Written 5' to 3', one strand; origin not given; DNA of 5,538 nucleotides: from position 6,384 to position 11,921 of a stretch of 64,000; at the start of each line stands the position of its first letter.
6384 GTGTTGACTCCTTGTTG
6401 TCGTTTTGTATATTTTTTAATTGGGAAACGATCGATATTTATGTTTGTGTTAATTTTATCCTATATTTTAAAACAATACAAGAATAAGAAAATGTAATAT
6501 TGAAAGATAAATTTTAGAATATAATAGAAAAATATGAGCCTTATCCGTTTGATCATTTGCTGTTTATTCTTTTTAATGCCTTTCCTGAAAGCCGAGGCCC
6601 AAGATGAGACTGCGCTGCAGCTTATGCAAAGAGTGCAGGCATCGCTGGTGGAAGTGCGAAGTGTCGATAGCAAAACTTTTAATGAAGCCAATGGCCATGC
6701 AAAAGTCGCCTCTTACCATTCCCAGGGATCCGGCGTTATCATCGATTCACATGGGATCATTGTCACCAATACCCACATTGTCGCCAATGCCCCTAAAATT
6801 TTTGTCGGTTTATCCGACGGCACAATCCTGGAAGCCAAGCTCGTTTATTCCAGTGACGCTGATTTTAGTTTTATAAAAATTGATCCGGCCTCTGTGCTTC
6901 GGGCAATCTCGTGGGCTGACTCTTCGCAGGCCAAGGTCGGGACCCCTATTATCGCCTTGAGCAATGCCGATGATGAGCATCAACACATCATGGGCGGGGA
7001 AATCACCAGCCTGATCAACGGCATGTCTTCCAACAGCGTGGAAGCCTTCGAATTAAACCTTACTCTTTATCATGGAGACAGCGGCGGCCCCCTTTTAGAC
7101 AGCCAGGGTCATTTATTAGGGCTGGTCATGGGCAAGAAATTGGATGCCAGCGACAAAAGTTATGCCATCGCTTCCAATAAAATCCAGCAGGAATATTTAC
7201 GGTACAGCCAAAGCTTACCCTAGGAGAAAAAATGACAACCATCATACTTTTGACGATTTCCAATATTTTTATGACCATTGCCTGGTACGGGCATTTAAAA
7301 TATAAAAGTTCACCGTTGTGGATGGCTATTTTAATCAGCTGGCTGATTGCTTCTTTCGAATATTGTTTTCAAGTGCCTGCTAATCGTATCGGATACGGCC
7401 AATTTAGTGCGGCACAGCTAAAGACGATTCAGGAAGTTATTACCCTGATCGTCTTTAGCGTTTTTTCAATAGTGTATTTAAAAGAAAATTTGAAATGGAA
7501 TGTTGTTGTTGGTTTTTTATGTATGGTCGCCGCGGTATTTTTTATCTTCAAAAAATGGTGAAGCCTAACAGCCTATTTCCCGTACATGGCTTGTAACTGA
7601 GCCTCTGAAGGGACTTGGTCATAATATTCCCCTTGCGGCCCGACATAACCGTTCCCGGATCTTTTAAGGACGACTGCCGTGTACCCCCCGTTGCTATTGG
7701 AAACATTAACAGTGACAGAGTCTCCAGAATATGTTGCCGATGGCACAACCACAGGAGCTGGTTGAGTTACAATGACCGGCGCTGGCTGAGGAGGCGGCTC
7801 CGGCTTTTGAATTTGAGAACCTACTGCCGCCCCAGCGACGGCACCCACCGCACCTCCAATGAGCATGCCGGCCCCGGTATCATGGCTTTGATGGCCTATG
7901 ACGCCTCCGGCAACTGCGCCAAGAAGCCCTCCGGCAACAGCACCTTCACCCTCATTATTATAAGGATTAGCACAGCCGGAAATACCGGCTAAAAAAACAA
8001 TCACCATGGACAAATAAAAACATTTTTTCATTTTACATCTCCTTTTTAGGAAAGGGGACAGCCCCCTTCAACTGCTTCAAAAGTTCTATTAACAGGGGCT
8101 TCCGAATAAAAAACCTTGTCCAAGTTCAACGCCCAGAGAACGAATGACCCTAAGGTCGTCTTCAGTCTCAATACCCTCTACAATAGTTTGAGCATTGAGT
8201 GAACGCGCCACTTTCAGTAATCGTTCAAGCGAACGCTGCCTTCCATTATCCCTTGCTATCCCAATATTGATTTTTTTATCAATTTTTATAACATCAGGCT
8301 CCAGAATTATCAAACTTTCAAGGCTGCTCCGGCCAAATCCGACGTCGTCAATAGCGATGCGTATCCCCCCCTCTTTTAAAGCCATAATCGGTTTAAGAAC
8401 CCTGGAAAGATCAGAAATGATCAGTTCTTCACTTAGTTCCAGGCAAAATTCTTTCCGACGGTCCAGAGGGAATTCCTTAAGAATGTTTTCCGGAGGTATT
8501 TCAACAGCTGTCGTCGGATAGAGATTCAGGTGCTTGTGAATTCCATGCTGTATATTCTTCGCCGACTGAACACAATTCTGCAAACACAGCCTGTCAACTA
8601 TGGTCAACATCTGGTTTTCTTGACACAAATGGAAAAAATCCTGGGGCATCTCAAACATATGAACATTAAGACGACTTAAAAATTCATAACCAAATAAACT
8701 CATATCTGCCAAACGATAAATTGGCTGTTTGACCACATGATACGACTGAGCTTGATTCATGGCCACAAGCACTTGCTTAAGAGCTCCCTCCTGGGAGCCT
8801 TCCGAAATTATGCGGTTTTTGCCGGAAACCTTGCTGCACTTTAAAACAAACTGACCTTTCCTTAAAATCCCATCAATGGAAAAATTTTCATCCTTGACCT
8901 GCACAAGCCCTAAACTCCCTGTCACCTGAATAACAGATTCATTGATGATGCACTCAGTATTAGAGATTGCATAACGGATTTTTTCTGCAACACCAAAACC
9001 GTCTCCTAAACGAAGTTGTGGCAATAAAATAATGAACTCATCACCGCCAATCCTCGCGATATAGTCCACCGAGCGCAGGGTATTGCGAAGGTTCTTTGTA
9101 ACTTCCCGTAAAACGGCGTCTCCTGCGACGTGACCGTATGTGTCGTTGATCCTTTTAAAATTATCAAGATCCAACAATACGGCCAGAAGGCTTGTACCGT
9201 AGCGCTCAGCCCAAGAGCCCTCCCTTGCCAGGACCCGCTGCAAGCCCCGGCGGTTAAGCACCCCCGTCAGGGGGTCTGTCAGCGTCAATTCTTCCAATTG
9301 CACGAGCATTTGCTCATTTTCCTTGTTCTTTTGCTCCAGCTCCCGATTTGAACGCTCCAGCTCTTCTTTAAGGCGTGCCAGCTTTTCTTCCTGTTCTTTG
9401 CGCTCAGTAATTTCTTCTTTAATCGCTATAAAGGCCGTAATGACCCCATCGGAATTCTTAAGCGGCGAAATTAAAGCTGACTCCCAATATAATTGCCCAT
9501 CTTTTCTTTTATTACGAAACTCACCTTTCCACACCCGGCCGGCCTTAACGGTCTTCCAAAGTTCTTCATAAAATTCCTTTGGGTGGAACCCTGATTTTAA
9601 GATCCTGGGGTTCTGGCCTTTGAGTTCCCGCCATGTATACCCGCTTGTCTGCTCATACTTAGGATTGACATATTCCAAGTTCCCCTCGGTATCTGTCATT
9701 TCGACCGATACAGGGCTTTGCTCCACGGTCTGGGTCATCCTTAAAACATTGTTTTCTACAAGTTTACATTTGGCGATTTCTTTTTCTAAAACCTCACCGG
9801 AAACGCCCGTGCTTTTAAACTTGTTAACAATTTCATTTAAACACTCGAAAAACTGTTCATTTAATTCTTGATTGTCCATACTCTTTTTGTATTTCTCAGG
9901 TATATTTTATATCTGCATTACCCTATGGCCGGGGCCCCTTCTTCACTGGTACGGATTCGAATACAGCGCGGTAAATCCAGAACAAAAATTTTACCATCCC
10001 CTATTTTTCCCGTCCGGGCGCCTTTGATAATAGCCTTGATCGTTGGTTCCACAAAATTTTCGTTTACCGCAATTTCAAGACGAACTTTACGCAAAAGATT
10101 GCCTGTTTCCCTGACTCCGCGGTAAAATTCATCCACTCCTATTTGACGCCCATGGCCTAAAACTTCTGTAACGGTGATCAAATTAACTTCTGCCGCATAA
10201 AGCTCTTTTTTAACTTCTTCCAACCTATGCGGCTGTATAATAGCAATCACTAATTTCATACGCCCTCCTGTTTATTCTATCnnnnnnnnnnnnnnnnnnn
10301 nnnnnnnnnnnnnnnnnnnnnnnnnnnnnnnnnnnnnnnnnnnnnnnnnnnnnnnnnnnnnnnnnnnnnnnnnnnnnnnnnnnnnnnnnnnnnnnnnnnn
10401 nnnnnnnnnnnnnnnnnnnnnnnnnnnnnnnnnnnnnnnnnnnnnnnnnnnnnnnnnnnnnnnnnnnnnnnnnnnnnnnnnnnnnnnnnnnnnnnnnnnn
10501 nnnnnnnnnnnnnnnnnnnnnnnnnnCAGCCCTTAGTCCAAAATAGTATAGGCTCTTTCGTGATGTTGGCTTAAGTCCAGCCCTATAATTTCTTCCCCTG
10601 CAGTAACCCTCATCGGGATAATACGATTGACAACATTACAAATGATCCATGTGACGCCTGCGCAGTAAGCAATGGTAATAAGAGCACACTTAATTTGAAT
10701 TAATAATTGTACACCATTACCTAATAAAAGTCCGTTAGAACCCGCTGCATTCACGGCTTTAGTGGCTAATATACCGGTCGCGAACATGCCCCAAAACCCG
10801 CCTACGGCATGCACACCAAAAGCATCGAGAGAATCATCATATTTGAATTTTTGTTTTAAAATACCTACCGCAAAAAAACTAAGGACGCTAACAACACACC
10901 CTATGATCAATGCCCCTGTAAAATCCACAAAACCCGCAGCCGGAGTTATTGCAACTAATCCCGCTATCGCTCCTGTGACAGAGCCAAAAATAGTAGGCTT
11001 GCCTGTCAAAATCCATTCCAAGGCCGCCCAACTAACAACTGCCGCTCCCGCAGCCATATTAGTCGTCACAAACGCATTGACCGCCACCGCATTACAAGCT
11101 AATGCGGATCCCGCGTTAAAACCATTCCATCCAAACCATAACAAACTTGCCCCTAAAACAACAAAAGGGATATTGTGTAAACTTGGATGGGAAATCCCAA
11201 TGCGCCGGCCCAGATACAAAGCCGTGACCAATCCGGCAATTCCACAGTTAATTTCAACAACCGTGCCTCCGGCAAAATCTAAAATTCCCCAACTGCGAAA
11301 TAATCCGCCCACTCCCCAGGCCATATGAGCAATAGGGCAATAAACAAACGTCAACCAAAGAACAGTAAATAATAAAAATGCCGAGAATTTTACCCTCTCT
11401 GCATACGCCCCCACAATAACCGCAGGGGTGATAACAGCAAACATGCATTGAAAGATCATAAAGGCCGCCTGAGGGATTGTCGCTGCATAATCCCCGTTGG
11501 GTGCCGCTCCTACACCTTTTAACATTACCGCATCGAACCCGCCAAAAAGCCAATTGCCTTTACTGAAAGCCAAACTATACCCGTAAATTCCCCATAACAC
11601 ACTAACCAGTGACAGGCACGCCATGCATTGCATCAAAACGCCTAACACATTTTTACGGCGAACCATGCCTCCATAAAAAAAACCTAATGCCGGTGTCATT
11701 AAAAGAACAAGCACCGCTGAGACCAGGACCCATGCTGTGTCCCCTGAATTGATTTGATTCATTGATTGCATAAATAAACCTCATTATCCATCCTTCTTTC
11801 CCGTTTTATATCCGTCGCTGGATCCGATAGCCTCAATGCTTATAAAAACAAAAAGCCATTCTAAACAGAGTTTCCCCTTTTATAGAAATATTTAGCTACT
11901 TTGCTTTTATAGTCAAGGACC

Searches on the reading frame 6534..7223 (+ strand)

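Call 75: search_protein_families(library=pfam, max_evalue=0.0001, proteins=[window:6534-7223:+])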
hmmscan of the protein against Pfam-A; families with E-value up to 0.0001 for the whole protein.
window:6534-7223:+ (229 aa): 2 families
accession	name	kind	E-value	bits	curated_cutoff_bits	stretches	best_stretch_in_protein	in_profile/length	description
PF13365.12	Trypsin_2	-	2.6e-23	83.8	27.6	1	65-197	1-144/144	Trypsin-like peptidase domain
PF00089.32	Trypsin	-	2.3e-07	31.3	20.6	1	59-213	17-210/220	Trypsin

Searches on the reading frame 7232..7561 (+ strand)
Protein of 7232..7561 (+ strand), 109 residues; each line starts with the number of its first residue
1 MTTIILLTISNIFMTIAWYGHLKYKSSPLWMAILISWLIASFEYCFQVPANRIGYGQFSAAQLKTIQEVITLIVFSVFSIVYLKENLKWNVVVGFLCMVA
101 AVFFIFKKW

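Call 75: search_protein_families(library=pfam, max_evalue=0.0001, proteins=[window:7232-7561:+])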
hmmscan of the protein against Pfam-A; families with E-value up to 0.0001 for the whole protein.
window:7232-7561:+ (109 aa): 1 family
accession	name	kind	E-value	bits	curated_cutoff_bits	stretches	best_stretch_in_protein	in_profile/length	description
PF04342.18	DMT_6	-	6.9e-48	161.7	25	1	3-106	1-104/104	Putative member of DMT superfamily (DUF486)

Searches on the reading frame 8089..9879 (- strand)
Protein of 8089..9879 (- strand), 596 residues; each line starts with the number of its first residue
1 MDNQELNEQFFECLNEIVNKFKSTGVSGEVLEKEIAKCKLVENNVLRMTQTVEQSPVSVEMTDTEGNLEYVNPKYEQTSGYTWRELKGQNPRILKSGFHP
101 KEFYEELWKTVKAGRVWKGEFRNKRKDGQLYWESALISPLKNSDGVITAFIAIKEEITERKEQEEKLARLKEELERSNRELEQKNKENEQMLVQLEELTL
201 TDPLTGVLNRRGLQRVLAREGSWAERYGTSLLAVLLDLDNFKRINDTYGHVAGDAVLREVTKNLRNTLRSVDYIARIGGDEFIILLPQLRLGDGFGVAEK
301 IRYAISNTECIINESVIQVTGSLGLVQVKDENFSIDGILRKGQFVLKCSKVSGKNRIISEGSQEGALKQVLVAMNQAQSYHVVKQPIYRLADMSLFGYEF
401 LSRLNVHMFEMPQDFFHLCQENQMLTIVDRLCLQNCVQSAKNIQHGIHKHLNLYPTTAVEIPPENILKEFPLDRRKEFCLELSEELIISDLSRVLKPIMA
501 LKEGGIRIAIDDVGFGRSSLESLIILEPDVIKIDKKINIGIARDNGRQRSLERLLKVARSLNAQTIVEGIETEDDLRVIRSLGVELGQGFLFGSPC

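Call 25: search_protein_families(library=ncbifam, max_evalue=1e-10, proteins=[window:8089-9879:-])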
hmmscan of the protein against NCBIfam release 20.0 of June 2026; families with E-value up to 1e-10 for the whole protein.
window:8089-9879:- (596 aa): 29 families (the best 25 are shown)
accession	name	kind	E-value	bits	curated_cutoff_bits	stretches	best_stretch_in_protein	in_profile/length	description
NF045675.1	PhdiestaseDibA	equivalog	3.1e-69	233.9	980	2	194-596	198-616/623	phosphodiesterase DibA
NF053781.1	cdiGMPphdstlr2612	equivalog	6.1e-47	160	1600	1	190-595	831-1255/1268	Tlr1612 family c-di-GMP phosphodiesterase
NF007298.0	PRK09776.1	equivalog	1e-46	159.4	1135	1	187-593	672-1094/1111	diguanylate cyclase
TIGR00254.1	GGDEF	domain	2.2e-42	144.6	37.4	1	195-357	1-164/168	diguanylate cyclase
NF052458.1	PhdiestGepA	equivalog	4.3e-41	141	1200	1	194-595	420-831/840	phosphodiesterase GepA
NF038266.1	diguan_SiaD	equivalog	2.1e-40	138.7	290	1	164-357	59-252/252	biofilm regulation diguanylate cyclase SiaD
NF008467.0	PRK11359.1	equivalog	2.4e-40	138.3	857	1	187-595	364-782/800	oxygen-sensing cyclic-di-GMP phosphodiesterase DosP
NF007135.0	PRK09581.1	equivalog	3.2e-40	138.3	474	1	151-359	249-454/457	PleD family two-component system response regulator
NF007474.0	PRK10060.1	equivalog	5.2e-39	134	782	1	193-595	231-644/663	cyclic di-GMP phosphodiesterase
NF007380.0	PRK09894.1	equivalog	5.5e-38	131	256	1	155-360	91-287/296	diguanylate cyclase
NF007423.1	PRK09966.1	equivalog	1.2e-31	110.1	325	1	155-331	202-372/390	diguanylate cyclase DgcN/YfiN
NF041606.1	dguan_cyc_DgcA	equivalog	6.9e-29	100.8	370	1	194-357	173-336/340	diguanylate cyclase DgcA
NF047654.1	DiguCycDgcRLepto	equivalog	3.6e-27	95.1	500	1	194-359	128-295/295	diguanylate cyclase DgcR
NF011955.1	PRK15426.1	equivalog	3.2e-24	85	408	1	198-359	397-560/564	cellulose biosynthesis regulator diguanylate cyclase DgcQ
TIGR02938.1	nifL_nitrog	equivalog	7.2e-24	84.2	242.45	1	48-172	6-130/494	nitrogen fixation negative regulator NifL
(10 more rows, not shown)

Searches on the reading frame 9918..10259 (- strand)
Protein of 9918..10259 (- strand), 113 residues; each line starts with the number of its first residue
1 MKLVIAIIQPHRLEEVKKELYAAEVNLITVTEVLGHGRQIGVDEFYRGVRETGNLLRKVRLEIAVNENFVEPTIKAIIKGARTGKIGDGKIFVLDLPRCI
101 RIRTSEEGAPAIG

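Call 75: search_protein_families(library=pfam, max_evalue=0.0001, proteins=[window:9918-10259:-])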
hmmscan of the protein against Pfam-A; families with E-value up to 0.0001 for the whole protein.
window:9918-10259:- (113 aa): 1 family
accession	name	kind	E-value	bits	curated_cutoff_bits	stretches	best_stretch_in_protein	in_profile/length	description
PF00543.27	P-II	-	1.6e-24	86.6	25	1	1-106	1-102/102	Nitrogen regulatory protein P-II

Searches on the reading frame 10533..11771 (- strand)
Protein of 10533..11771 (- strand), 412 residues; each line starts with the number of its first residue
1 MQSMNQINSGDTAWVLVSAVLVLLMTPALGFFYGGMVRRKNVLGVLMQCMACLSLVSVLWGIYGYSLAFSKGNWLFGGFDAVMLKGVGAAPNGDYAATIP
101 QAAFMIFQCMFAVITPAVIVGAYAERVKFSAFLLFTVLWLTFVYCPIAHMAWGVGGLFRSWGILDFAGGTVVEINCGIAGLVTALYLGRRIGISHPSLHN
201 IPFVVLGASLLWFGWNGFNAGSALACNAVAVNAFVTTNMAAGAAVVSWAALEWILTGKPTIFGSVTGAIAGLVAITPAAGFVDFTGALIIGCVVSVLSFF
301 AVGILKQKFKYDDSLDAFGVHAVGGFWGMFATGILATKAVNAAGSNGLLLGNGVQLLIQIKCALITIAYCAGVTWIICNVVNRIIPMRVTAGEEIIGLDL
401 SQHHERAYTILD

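Call 75: search_protein_families(library=pfam, max_evalue=0.0001, proteins=[window:10533-11771:-])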
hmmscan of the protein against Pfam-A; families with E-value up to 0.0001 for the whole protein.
window:10533-11771:- (412 aa): 1 family
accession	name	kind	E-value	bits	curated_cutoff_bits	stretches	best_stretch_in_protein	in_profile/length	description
PF00909.26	Ammonium_transp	-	6.3e-117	391.1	23.2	1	13-408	1-399/399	Ammonium Transporter Family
